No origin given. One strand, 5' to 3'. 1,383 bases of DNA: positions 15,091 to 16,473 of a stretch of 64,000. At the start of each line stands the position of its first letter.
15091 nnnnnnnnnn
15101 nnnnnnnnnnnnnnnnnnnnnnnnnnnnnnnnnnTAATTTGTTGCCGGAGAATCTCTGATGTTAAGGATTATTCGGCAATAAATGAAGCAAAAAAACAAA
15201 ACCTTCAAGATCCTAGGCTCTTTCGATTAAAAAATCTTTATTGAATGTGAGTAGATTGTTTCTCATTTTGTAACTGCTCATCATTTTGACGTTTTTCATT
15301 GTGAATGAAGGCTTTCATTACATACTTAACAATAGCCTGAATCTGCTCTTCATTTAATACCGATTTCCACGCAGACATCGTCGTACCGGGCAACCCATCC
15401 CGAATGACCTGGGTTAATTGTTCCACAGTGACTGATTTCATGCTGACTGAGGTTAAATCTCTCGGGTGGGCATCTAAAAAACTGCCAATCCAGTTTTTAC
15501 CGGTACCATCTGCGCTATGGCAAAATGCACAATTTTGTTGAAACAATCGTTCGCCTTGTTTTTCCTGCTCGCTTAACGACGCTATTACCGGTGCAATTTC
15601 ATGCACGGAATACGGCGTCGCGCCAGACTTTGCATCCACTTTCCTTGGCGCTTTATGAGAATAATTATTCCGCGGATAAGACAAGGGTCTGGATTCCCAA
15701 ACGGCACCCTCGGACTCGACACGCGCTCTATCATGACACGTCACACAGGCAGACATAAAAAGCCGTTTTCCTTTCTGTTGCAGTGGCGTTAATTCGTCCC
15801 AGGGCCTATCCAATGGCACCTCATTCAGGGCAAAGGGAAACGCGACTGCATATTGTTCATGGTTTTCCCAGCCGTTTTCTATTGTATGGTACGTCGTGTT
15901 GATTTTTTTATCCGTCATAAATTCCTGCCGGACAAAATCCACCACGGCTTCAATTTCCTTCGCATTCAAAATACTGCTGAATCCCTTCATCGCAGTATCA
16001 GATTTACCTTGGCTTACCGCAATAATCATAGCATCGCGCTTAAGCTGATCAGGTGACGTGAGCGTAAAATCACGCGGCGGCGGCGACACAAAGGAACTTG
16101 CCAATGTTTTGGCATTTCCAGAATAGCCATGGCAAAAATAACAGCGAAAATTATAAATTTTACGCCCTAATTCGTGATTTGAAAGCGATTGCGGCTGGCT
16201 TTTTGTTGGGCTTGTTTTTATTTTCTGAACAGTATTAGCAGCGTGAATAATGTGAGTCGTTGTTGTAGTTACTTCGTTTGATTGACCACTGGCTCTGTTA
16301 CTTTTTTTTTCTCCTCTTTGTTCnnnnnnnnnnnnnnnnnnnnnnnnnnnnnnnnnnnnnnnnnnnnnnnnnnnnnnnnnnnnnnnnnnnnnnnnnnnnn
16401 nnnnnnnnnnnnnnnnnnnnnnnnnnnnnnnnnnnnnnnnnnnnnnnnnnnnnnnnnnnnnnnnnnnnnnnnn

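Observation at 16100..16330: A9 homopolymer at the end of the triheme cytochrome gene separates it from a start-less, signal-less cytochrome domain: probable -1 frameshift fusion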

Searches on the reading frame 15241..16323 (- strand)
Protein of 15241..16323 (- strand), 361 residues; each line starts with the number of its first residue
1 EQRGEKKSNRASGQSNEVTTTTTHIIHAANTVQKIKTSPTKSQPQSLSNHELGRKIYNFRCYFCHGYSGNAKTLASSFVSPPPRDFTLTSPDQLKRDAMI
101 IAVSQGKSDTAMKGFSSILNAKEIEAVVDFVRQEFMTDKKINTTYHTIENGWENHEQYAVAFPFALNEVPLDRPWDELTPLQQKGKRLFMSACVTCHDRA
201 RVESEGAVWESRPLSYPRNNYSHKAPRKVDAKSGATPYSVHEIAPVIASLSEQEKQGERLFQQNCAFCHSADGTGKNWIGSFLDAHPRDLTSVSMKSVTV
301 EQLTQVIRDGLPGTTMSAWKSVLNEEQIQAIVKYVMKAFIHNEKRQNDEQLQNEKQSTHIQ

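Call 6: find_homologous_proteins(query=window:15241-16323:-)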
Query seq(361 aa) (361 aa): 2740 proteins with E <= 0.001 among 5071 candidates; the best 120 are listed.
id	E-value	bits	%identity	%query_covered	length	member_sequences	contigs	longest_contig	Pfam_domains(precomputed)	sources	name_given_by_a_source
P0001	2.0e-187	641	99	78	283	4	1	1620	PF14495.12,PF13442.12,PF00034.27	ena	-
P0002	7.4e-162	557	87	78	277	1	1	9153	PF14495.12,PF13442.12,PF00034.27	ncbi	-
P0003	1.4e-153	530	83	76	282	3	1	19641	PF14495.12,PF13442.12,PF00034.27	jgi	-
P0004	8.5e-152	524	52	80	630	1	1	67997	PF14495.12,PF13442.12,PF00034.27,PF22113.2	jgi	-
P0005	1.0e-151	523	75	83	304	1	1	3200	PF14495.12,PF13442.12,PF00034.27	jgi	-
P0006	1.1e-151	523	82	75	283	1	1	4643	PF14495.12,PF13442.12,PF00034.27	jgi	-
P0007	1.6e-151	523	50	81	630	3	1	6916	PF14495.12,PF13442.12,PF00034.27,PF22113.2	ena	-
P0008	1.9e-145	503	81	74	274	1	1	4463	PF14495.12,PF13442.12,PF00034.27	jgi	-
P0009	5.7e-141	488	50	80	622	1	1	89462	PF14537.12,PF14495.12,PF13442.12,PF00034.27,PF14522.12,PF22113.2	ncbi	-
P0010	3.7e-133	462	66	82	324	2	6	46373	PF14495.12,PF13442.12,PF00034.27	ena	-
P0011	1.0e-129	451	63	84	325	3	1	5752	PF14495.12,PF13442.12,PF00034.27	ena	-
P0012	1.3e-128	447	76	68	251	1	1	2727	PF13442.12,PF00034.27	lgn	-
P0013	4.2e-128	446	74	68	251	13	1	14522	PF14376.12,PF14495.12,PF13442.12,PF00034.27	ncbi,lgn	-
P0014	3.2e-127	443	64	80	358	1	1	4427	PF14495.12,PF13442.12,PF00034.27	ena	-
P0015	2.9e-126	440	63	82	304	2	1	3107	PF14495.12,PF13442.12,PF00034.27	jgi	-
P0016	5.8e-126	439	63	80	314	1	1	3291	PF14495.12,PF13442.12,PF00034.27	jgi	jgi:cytochrome c oxidase cbb3-type subunit 3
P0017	5.8e-126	439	63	80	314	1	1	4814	PF14495.12,PF13442.12,PF00034.27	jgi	jgi:cytochrome c oxidase cbb3-type subunit 3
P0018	6.2e-126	439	60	83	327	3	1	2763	PF14495.12,PF13442.12,PF00034.27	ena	-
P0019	8.4e-126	438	61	86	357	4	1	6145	PF14495.12,PF13442.12,PF00034.27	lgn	-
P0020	2.3e-124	433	60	85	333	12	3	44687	PF14495.12,PF13442.12,PF00034.27,PF22113.2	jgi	-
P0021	5.0e-124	432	61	85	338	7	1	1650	PF14495.12,PF13442.12,PF00034.27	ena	-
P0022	7.2e-124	432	61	81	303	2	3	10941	PF14495.12,PF13442.12,PF00034.27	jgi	jgi:cytochrome c oxidase cbb3-type subunit 3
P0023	8.5e-124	432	58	86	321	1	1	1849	PF14495.12,PF13442.12,PF00034.27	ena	-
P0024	1.2e-123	431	59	86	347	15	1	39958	PF14495.12,PF13442.12,PF00034.27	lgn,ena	-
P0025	1.3e-123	431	59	85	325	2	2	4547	PF14495.12,PF13442.12,PF00034.27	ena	-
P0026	1.7e-123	431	57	84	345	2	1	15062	PF14495.12,PF13442.12,PF00034.27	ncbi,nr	ncbi:MAG: cytochrome c [Gammaproteobacteria bacterium]|nr:cytochrome c [Gammaproteobacteria bacteriu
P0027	2.4e-123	430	63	81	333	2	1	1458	PF14495.12,PF13442.12,PF00034.27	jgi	jgi:cytochrome c oxidase cbb3-type subunit 3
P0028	5.8e-123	429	61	81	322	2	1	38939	PF14495.12,PF13442.12,PF00034.27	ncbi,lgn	-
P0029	7.0e-123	429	60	84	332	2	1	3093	PF14495.12,PF13442.12,PF00034.27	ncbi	-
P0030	9.5e-123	428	59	86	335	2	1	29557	PF13442.12,PF00034.27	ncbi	ncbi:c-type cytochrome [Kaarinaea lacus]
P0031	1.1e-122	428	60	84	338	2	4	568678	PF14495.12,PF13442.12,PF00034.27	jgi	jgi:cytochrome c oxidase cbb3-type subunit III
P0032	1.5e-122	428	59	86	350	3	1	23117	PF14495.12,PF13442.12,PF00034.27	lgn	-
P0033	2.1e-122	427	58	87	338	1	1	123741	PF14495.12,PF13442.12,PF00034.27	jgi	jgi:cytochrome c oxidase cbb3-type subunit III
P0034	3.7e-122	426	61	81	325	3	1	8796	PF14495.12,PF13442.12,PF00034.27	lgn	-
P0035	7.0e-122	425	60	82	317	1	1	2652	PF14495.12,PF13442.12,PF00034.27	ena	-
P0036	8.3e-122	425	60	80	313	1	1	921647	PF14495.12,PF13442.12,PF00034.27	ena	-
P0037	9.2e-122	425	60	83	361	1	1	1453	PF13442.12,PF00034.27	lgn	-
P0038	1.2e-121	425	60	84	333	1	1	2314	PF13442.12,PF00034.27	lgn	-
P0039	1.4e-121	424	61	82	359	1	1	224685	PF14495.12,PF13442.12,PF00034.27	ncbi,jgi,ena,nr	ncbi:MAG TPA: c-type cytochrome [Noviherbaspirillum sp.]|nr:c-type cytochrome [Noviherbaspirillum sp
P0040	1.5e-121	424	61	80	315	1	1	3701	PF14495.12,PF13442.12,PF00034.27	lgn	-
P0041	1.7e-121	424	60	81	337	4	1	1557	PF14495.12,PF13442.12,PF00034.27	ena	-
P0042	2.1e-121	424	61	84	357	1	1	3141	PF14495.12,PF13442.12,PF00034.27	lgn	-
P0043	2.1e-121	424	60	82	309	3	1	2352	PF14495.12,PF13442.12,PF00034.27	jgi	jgi:cytochrome c oxidase cbb3-type subunit 3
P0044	2.4e-121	424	62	80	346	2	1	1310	PF14495.12,PF13442.12,PF00034.27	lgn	-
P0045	3.6e-121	423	57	87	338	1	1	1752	PF14495.12,PF13442.12,PF00034.27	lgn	-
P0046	3.7e-121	423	62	83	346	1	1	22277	PF14495.12,PF13442.12,PF00034.27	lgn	-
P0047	4.5e-121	423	60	80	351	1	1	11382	PF14495.12,PF13442.12,PF00034.27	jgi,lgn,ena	-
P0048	4.8e-121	423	59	85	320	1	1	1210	PF14495.12,PF13442.12,PF00034.27,PF22113.2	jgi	jgi:cytochrome c oxidase cbb3-type subunit 3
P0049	5.9e-121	422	59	83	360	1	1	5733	PF14495.12,PF13442.12,PF00034.27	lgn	-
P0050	7.0e-121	422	61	81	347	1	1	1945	PF14495.12,PF13442.12,PF00034.27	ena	-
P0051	9.8e-121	422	59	81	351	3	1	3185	PF14495.12,PF13442.12,PF00034.27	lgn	-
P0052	1.0e-120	421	58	84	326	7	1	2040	PF14495.12,PF13442.12,PF00034.27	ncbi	-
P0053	1.0e-120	421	55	86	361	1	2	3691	PF14495.12,PF13442.12,PF00034.27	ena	-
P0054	1.1e-120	421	61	80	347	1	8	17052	PF14495.12,PF13442.12,PF00034.27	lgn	-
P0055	1.7e-120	421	62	80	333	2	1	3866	PF14495.12,PF13442.12,PF00034.27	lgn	-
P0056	1.7e-120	421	58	85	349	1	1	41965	PF14495.12,PF13442.12,PF00034.27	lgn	-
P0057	2.1e-120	420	60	81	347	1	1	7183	PF14495.12,PF13442.12,PF00034.27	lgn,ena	-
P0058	2.5e-120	420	61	83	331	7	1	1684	PF14495.12,PF13442.12,PF00034.27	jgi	jgi:cytochrome c oxidase cbb3-type subunit 3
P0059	2.9e-120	420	62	81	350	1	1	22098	PF14495.12,PF13442.12,PF00034.27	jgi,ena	-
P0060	3.5e-120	420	61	80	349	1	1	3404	PF14495.12,PF13442.12,PF00034.27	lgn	-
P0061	3.7e-120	420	62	80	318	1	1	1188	PF14495.12,PF13442.12,PF00034.27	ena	-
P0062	3.7e-120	420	59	84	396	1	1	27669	PF14495.12,PF13442.12,PF00034.27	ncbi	ncbi:MAG: c-type cytochrome [Polaromonas sp.]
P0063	4.7e-120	419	59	84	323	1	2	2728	PF14495.12,PF13442.12,PF00034.27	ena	-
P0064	6.1e-120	419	61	81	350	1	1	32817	PF14495.12,PF13442.12,PF00034.27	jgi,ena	-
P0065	6.5e-120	419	61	81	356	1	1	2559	PF14495.12,PF13442.12,PF00034.27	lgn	-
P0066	6.7e-120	419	59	81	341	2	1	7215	PF14495.12,PF13442.12,PF00034.27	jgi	-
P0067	7.0e-120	419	60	80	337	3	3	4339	PF14495.12,PF13442.12,PF00034.27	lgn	-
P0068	7.1e-120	419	61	80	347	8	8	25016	PF14495.12,PF13442.12,PF00034.27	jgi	jgi:cytochrome c oxidase cbb3-type subunit III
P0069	8.9e-120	418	60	80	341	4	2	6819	PF13442.12,PF00034.27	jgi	jgi:cytochrome c oxidase cbb3-type subunit 3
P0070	9.4e-120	418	57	87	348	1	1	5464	PF14495.12,PF13442.12,PF00034.27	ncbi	-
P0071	1.0e-119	418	60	84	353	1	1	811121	PF14495.12,PF13442.12,PF00034.27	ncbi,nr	ncbi:MAG: c-type cytochrome [Polaromonas sp.]|nr:c-type cytochrome [Polaromonas sp.]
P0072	1.1e-119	418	58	88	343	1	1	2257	PF14495.12,PF13442.12,PF00034.27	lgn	-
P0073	1.1e-119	418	60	84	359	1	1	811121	PF14495.12,PF13442.12,PF00034.27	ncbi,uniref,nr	ncbi:c-type cytochrome [Polaromonas sp.]|uniref:c-type cytochrome n=1 Tax=Polaromonas sp. TaxID=1869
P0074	1.3e-119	418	57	84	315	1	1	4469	PF14495.12,PF13442.12,PF00034.27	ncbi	-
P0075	1.3e-119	418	60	80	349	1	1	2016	PF14495.12,PF13442.12,PF00034.27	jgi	jgi:cytochrome c oxidase cbb3-type subunit III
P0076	1.3e-119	418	58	84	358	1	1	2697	PF14495.12,PF13442.12,PF00034.27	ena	-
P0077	1.4e-119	418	59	81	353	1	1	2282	PF14495.12,PF13442.12,PF00034.27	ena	-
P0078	1.6e-119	418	60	80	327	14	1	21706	PF14495.12,PF13442.12,PF00034.27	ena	-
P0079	1.7e-119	417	58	85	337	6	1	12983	PF14495.12,PF13442.12,PF00034.27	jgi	jgi:cytochrome c oxidase cbb3-type subunit 3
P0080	1.8e-119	417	56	86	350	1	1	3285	PF14495.12,PF13442.12,PF00034.27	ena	-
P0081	1.9e-119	417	60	81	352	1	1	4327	PF14495.12,PF13442.12,PF00034.27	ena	-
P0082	1.9e-119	417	59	80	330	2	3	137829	PF14495.12,PF13442.12,PF00034.27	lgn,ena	-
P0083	2.5e-119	417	60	81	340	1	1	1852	PF14495.12,PF13442.12,PF00034.27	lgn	-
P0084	2.7e-119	417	61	80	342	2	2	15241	PF14495.12,PF13442.12,PF00034.27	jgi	jgi:cytochrome c oxidase cbb3-type subunit 3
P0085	2.7e-119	417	59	84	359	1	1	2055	PF14495.12,PF13442.12,PF00034.27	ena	-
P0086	2.8e-119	417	61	80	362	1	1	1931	PF14495.12,PF13442.12,PF00034.27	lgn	-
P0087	3.0e-119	417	62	80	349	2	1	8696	PF14495.12,PF13442.12,PF00034.27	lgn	-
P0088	3.2e-119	417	59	80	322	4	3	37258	PF14495.12,PF13442.12,PF00034.27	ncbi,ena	-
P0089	4.0e-119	416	60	81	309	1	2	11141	PF14495.12,PF13442.12,PF00034.27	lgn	-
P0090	4.1e-119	416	59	86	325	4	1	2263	PF14495.12,PF13442.12,PF00034.27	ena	-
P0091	4.3e-119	416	60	80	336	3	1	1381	PF14495.12,PF13442.12,PF00034.27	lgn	-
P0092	4.7e-119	416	56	84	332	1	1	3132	PF14495.12,PF13442.12,PF00034.27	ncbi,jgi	-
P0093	4.9e-119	416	60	80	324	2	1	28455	PF14495.12,PF13442.12,PF00034.27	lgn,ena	-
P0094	5.5e-119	416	60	80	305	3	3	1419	PF14495.12,PF13442.12,PF00034.27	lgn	-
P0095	5.7e-119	416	58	84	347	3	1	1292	PF14495.12,PF13442.12,PF00034.27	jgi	jgi:cytochrome c oxidase cbb3-type subunit 3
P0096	5.8e-119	416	60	80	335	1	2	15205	PF14495.12,PF13442.12,PF00034.27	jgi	jgi:cytochrome c oxidase cbb3-type subunit 3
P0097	7.8e-119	415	60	80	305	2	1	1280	PF14495.12,PF13442.12,PF00034.27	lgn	-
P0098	8.4e-119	415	61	80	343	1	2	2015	PF14495.12,PF13442.12,PF00034.27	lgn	-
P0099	9.6e-119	415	56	83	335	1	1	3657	PF14495.12,PF13442.12,PF00034.27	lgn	-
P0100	1.1e-118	415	60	80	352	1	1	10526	PF14495.12,PF13442.12,PF00034.27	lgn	-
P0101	1.1e-118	415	61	80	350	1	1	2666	PF14495.12,PF13442.12,PF00034.27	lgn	-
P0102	1.2e-118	415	61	80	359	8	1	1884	PF14495.12,PF13442.12,PF00034.27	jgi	jgi:cytochrome c oxidase cbb3-type subunit 3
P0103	1.2e-118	415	60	80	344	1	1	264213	PF14495.12,PF13442.12,PF00034.27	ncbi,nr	ncbi:c-type cytochrome [Herbaspirillum sp. HC18]|nr:c-type cytochrome [Herbaspirillum sp. HC18]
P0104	1.3e-118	415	59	83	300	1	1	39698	PF14495.12,PF13442.12,PF00034.27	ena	-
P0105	1.6e-118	414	57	86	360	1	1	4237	PF14495.12,PF13442.12,PF00034.27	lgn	-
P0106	1.7e-118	414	58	81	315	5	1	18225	PF14495.12,PF13442.12,PF00034.27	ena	-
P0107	1.7e-118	414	61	81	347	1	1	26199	PF14495.12,PF13442.12,PF00034.27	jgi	jgi:cytochrome c oxidase cbb3-type subunit III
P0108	2.4e-118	414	57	84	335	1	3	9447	PF14495.12,PF13442.12,PF00034.27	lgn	-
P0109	2.5e-118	414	57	84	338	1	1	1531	PF13442.12,PF00034.27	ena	-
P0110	2.6e-118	414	60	80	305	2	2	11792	PF14495.12,PF13442.12,PF00034.27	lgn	-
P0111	2.6e-118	414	61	80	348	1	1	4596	PF14495.12,PF13442.12,PF00034.27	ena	-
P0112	3.3e-118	413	60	80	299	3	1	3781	PF14495.12,PF13442.12,PF00034.27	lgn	-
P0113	3.6e-118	413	57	84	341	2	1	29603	PF14495.12,PF13442.12,PF00034.27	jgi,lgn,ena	-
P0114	4.3e-118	413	60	81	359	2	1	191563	PF14495.12,PF13442.12,PF00034.27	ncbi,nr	ncbi:MAG: c-type cytochrome [Oxalobacteraceae bacterium]|nr:c-type cytochrome [Oxalobacteraceae bact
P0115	4.4e-118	413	57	86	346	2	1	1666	PF14495.12,PF13442.12,PF00034.27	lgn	-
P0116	4.6e-118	413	60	80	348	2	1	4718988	PF14495.12,PF13442.12,PF00034.27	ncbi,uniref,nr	ncbi:c-type cytochrome [Noviherbaspirillum sp. UKPF54]|uniref:c-type cytochrome n=1 Tax=Noviherbaspi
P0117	4.8e-118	413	57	81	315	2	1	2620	PF14495.12,PF13442.12,PF00034.27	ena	-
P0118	4.8e-118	413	62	80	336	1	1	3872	PF14495.12,PF13442.12,PF00034.27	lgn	-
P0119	4.9e-118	413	58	83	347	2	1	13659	PF14495.12,PF13442.12,PF00034.27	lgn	-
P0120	5.1e-118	413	57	86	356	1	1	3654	PF14495.12,PF13442.12,PF00034.27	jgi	jgi:cytochrome c oxidase cbb3-type subunit III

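Call 8: find_encoding_contigs(protein=P0002, flank=4000, max_places=3)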
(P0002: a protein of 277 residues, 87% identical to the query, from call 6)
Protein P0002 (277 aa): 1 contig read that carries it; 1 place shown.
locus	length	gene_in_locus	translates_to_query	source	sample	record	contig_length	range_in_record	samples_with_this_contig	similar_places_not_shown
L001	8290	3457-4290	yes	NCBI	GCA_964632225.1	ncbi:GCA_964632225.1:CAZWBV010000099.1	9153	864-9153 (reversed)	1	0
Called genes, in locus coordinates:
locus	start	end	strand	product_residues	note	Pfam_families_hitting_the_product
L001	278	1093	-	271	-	PF22113:Mtrc-MtrF_II-IV_dom (faint), PF14522:Cytochrome_C7 (faint), PF14537:Cytochrom_c3_2 (faint), PF09699:Paired_CXXCH_1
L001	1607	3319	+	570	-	-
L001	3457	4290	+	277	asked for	PF14495:Cytochrom_C550 (faint), PF00034:Cytochrom_C, PF13442:Cytochrome_CBB3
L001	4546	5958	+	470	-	PF01476:LysM, PF23457:LysM2_NFP, PF04773:FecR, PF24421:Ig_J (faint)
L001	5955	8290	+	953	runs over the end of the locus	PF05226:CHASE2, PF00989:PAS, PF08448:PAS_4, PF13188:PAS_8 (faint), PF13426:PAS_9, PF00990:GGDEF, PF00563:EAL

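Call 9: find_encoding_contigs(protein=P0003, flank=4000, max_places=3)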
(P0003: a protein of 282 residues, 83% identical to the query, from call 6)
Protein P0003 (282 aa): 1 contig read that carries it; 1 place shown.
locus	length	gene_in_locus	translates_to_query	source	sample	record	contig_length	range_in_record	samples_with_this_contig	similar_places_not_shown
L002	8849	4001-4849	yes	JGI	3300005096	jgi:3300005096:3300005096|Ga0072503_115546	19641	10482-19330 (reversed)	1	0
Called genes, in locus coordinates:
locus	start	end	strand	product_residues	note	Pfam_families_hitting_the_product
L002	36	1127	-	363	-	PF06739:SBBP (faint), PF25021:TEN_NHL (faint), PF01436:NHL (faint), PF17170:DUF5128 (weak), PF03022:MRJP (faint), PF08450:SGL (faint), PF17170:DUF5128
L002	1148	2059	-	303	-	PF22113:Mtrc-MtrF_II-IV_dom (faint), PF14522:Cytochrome_C7 (faint), PF09699:Paired_CXXCH_1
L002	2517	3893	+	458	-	-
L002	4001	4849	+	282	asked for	PF14495:Cytochrom_C550 (faint), PF00034:Cytochrom_C, PF13442:Cytochrome_CBB3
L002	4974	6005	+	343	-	PF01118:Semialdhyde_dh, PF22698:Semialdhyde_dhC_1, PF02774:Semialdhyde_dhC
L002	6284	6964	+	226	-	PF20567:DUF6776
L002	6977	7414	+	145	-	PF04519:Bactofilin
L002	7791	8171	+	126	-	PF01521:Fe-S_biosyn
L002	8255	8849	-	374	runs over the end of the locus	PF03702:AnmK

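Call 13: find_encoding_contigs(protein=P0005, flank=3000, max_places=2)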
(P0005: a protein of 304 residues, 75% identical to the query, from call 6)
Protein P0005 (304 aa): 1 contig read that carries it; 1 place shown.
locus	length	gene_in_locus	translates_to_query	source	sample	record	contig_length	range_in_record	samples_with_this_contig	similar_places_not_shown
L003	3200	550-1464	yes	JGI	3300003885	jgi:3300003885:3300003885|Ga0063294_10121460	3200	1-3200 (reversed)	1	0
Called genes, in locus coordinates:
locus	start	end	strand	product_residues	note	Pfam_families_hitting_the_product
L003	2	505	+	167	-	?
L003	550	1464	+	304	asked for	PF13442:Cytochrome_CBB3 (weak), PF14495:Cytochrom_C550 (faint), PF00034:Cytochrom_C (weak), PF13442:Cytochrome_CBB3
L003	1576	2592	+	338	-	PF01118:Semialdhyde_dh, PF22698:Semialdhyde_dhC_1, PF02774:Semialdhyde_dhC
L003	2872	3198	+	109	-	?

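Call 14: find_encoding_contigs(protein=P0006, flank=3000, max_places=2)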
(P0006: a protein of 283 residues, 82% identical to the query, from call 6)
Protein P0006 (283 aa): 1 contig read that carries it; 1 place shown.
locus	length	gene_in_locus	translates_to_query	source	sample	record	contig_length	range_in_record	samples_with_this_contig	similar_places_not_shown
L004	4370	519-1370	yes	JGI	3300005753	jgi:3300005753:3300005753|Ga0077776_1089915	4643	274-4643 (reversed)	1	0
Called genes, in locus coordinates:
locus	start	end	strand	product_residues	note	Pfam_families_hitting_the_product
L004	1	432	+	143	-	?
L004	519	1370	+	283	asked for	PF14495:Cytochrom_C550 (faint), PF00034:Cytochrom_C, PF13442:Cytochrome_CBB3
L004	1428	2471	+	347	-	PF01118:Semialdhyde_dh, PF22698:Semialdhyde_dhC_1, PF02774:Semialdhyde_dhC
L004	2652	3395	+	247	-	PF20567:DUF6776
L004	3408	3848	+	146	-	PF04519:Bactofilin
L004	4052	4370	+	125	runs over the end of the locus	PF01521:Fe-S_biosyn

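Call 15: find_encoding_contigs(protein=P0008, flank=3000, max_places=2)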
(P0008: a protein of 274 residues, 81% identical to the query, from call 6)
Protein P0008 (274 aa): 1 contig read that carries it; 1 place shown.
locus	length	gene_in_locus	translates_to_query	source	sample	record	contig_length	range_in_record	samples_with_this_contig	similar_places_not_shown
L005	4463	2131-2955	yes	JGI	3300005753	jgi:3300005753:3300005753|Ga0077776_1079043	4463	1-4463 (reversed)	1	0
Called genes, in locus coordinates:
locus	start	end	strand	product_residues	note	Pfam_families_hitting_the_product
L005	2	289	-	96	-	?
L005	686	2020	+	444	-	PF14495:Cytochrom_C550 (faint), PF00034:Cytochrom_C (weak), PF13442:Cytochrome_CBB3, PF00034:Cytochrom_C, PF13442:Cytochrome_CBB3, PF00034:Cytochrom_C, PF13442:Cytochrome_CBB3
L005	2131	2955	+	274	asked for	PF14495:Cytochrom_C550 (faint), PF13442:Cytochrome_CBB3, PF00034:Cytochrom_C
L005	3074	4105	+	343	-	PF01118:Semialdhyde_dh, PF01408:GFO_IDH_MocA (weak), PF22698:Semialdhyde_dhC_1, PF02774:Semialdhyde_dhC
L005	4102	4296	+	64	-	-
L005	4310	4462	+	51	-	?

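Call 16: find_encoding_contigs(protein=P0013, flank=3000, max_places=2)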
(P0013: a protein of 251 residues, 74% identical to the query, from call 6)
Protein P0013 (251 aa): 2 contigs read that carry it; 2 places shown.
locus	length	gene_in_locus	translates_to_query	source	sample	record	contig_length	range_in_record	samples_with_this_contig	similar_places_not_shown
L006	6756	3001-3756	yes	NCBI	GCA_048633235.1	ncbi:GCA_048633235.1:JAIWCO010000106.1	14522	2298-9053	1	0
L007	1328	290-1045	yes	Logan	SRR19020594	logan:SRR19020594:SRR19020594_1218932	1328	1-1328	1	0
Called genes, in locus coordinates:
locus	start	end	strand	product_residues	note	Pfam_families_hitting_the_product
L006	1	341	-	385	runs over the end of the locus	PF25021:TEN_NHL (faint), PF01731:Arylesterase (faint), PF06739:SBBP (faint), PF01436:NHL (faint), PF08450:SGL (faint), PF17170:DUF5128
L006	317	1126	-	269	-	PF22113:Mtrc-MtrF_II-IV_dom (faint), PF14522:Cytochrome_C7 (faint), PF14537:Cytochrom_c3_2 (faint), PF09699:Paired_CXXCH_1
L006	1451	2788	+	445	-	PF14495:Cytochrom_C550 (faint), PF00034:Cytochrom_C (weak), PF13442:Cytochrome_CBB3, PF00034:Cytochrom_C, PF13442:Cytochrome_CBB3, PF00034:Cytochrom_C, PF13442:Cytochrome_CBB3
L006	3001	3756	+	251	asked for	PF14495:Cytochrom_C550 (faint), PF14376:Haem_bd (faint), PF00034:Cytochrom_C, PF13442:Cytochrome_CBB3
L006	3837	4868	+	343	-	PF01118:Semialdhyde_dh, PF22698:Semialdhyde_dhC_1, PF02774:Semialdhyde_dhC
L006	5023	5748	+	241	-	PF20567:DUF6776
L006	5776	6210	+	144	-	PF04519:Bactofilin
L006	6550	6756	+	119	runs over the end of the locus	PF01521:Fe-S_biosyn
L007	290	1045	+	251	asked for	PF14495:Cytochrom_C550 (faint), PF14376:Haem_bd (faint), PF00034:Cytochrom_C, PF13442:Cytochrome_CBB3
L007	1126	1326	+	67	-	?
